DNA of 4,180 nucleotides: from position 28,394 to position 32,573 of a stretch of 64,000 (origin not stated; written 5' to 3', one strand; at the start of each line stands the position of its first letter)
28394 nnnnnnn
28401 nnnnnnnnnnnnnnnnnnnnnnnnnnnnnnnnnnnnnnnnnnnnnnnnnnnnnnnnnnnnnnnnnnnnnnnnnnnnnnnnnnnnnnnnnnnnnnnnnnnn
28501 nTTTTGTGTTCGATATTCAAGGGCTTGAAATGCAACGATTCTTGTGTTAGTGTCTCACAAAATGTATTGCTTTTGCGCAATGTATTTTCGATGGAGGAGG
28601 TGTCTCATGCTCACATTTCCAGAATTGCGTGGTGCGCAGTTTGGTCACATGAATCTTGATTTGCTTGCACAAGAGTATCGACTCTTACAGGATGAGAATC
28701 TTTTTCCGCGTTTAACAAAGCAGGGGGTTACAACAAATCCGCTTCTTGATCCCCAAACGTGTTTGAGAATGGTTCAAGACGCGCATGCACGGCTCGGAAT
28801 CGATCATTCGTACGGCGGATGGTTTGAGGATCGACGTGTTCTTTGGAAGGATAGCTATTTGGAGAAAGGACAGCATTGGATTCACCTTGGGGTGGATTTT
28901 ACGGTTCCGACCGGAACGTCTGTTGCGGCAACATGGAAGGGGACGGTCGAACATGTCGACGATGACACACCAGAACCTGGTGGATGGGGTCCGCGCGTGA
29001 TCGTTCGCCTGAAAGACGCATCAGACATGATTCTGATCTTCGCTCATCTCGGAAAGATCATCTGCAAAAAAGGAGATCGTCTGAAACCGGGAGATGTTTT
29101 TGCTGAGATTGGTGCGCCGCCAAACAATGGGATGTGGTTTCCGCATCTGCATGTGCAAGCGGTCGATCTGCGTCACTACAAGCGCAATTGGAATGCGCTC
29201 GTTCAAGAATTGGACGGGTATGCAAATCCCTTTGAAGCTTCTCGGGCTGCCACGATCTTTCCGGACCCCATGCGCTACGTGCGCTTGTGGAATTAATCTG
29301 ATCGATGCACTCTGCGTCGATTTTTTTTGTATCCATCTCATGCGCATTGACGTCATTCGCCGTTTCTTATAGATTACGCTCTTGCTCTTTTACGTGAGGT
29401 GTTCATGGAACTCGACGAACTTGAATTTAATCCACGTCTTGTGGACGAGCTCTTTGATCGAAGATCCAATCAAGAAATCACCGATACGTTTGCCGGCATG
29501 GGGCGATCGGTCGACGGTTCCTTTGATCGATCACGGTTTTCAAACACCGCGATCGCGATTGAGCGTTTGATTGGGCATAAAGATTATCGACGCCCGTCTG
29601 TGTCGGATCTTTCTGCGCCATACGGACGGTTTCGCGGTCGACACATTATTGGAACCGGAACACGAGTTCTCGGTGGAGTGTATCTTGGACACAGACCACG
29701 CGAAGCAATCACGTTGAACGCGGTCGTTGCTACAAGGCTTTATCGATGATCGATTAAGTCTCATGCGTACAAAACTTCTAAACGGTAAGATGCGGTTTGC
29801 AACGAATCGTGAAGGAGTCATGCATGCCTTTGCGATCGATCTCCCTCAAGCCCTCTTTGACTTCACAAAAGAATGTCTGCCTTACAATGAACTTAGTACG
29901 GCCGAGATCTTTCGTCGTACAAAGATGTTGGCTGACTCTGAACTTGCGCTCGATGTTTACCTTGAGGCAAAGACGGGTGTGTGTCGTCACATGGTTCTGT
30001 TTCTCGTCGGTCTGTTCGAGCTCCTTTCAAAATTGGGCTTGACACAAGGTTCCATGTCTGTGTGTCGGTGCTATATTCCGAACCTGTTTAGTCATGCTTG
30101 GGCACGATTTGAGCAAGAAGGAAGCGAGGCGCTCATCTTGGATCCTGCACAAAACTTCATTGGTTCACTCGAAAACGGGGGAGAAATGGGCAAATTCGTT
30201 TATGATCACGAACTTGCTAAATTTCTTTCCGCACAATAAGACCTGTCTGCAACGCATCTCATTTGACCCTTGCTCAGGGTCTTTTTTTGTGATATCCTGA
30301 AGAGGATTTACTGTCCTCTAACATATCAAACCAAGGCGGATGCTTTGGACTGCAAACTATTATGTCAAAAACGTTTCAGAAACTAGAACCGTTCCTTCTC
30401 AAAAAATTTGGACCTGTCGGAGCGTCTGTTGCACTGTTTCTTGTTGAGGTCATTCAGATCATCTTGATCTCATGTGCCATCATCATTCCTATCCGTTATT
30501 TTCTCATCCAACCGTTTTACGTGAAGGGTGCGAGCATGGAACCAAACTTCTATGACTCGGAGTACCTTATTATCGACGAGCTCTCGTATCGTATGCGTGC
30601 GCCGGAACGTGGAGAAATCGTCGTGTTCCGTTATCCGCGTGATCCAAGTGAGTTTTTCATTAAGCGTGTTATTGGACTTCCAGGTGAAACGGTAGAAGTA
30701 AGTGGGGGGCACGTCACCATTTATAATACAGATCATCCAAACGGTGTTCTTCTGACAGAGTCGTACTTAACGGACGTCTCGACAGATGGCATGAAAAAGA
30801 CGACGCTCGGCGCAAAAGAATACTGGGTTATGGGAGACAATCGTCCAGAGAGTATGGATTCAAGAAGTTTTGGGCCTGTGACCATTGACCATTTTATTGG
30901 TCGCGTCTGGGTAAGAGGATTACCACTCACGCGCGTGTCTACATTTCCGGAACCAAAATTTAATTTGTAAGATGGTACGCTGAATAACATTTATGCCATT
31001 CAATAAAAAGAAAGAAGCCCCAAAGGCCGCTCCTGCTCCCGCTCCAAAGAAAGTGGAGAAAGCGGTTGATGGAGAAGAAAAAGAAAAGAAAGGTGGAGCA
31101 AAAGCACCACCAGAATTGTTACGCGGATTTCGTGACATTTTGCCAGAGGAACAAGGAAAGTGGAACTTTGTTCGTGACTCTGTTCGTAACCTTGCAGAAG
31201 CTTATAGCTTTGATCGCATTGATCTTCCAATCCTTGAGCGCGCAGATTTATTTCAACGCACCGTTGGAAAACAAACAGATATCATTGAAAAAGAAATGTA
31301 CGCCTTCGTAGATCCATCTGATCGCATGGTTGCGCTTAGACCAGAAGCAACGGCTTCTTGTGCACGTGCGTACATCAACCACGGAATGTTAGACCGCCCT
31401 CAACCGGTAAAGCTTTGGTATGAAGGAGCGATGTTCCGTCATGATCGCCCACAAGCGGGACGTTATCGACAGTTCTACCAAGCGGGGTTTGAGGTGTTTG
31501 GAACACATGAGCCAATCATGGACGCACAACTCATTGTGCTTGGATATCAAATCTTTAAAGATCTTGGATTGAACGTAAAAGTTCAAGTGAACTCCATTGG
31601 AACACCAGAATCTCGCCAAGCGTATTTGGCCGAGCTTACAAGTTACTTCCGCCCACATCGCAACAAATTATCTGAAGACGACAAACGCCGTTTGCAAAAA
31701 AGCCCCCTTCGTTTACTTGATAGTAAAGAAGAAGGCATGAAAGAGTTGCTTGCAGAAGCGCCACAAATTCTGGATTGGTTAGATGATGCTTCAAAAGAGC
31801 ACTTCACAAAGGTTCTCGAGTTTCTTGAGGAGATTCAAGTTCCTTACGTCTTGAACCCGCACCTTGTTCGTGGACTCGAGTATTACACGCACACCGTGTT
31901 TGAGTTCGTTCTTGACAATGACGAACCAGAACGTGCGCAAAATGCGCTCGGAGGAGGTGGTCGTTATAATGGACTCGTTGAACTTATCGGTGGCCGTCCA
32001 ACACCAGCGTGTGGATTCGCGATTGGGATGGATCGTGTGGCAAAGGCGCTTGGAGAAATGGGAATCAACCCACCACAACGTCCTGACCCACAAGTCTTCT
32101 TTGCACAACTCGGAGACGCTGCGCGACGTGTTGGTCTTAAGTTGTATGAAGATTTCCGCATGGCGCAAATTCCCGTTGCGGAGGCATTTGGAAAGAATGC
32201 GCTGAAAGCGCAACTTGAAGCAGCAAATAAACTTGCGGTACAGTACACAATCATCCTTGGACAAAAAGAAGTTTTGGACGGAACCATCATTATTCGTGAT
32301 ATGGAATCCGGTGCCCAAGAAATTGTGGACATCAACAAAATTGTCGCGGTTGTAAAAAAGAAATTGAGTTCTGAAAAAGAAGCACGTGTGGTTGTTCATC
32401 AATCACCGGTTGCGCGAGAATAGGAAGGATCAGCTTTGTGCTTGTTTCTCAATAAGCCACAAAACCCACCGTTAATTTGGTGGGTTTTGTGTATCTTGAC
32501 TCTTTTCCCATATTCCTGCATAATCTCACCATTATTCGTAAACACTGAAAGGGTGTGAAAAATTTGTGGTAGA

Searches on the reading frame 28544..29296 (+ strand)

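Call 68: search_protein_families(library=pfam, proteins=[window:28544-29296:+], max_evalue=0.001)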
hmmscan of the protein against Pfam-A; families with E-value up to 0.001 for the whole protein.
window:28544-29296:+ (250 aa): 1 family
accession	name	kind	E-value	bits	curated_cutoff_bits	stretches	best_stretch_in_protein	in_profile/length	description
PF01551.29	Peptidase_M23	-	2.1e-12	47.5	28.7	1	114-206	3-87/96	Peptidase family M23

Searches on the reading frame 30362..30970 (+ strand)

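Call 68: search_protein_families(library=pfam, proteins=[window:30362-30970:+], max_evalue=0.001)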
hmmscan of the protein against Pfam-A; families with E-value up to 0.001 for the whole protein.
window:30362-30970:+ (202 aa): 2 families
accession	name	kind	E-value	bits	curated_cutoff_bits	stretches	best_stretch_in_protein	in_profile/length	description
PF10502.14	Peptidase_S26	-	5.6e-42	144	22.9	1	28-183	2-164/168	Signal peptidase, peptidase S26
PF00717.28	Peptidase_S24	-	1.6e-05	25.1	23.3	1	53-110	39-88/116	Peptidase S24-like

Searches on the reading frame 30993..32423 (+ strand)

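Call 68: search_protein_families(library=pfam, proteins=[window:30993-32423:+], max_evalue=0.001)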
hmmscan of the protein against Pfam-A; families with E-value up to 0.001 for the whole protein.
window:30993-32423:+ (476 aa): 3 families
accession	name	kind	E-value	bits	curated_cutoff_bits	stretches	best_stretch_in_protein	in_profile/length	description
PF13393.11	tRNA-synt_His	-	2.8e-45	155.3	25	1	45-349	1-308/308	Histidyl-tRNA synthetase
PF00587.30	tRNA-synt_2b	-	2.1e-12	47.9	29.3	1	103-295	1-110/179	tRNA synthetase class II core domain (G, H, P, S and T)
PF03129.25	HGTP_anticodon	-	1.6e-09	38.3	21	1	367-457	1-94/94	Anticodon binding domain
